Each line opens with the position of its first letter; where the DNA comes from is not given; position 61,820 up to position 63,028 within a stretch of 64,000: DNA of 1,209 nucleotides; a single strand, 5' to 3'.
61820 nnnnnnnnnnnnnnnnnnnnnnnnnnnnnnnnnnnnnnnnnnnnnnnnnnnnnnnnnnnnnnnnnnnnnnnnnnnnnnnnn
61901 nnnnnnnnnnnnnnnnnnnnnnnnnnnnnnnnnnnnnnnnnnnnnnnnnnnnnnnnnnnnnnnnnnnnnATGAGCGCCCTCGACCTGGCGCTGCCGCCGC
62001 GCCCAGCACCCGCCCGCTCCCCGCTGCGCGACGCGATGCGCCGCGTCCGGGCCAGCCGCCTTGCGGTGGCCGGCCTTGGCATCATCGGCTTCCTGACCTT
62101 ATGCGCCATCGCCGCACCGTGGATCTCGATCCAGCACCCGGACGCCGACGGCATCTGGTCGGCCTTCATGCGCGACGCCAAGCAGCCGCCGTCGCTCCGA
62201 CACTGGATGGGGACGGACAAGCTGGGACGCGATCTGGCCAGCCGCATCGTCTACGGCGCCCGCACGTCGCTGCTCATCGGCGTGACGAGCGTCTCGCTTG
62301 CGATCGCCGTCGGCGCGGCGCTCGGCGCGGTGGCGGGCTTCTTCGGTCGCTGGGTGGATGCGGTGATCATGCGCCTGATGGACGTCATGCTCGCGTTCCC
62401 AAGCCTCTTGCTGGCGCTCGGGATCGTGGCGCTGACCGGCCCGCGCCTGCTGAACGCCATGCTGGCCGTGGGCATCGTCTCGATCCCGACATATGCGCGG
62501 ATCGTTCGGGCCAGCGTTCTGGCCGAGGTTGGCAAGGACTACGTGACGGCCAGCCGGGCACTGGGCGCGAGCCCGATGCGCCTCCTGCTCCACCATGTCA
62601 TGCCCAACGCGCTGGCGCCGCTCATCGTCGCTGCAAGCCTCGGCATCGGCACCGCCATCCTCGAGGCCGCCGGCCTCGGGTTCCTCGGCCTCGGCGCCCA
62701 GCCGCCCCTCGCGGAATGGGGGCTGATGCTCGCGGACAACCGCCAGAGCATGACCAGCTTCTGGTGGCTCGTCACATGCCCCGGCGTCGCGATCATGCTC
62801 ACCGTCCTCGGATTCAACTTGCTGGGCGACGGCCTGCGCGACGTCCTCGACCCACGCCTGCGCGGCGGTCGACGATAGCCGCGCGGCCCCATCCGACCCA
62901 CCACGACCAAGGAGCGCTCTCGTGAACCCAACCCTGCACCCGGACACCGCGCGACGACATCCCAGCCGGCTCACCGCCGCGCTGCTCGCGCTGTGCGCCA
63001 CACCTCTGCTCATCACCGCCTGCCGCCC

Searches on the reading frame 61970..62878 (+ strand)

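Call 77: search_protein_families(library=pfam, proteins=[window:61970-62878:+], max_evalue=0.00001)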
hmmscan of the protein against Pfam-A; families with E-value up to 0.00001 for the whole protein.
window:61970-62878:+ (302 aa): 2 families
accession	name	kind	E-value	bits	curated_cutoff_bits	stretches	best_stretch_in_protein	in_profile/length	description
PF00528.27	BPD_transp_1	-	1.8e-34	119.5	26.4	1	115-298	1-183/184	Binding-protein-dependent transport system inner membrane component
PF12911.12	OppC_N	-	3.6e-12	46.4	23.9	1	17-60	1-43/53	N-terminal TM domain of oligopeptide transport permease C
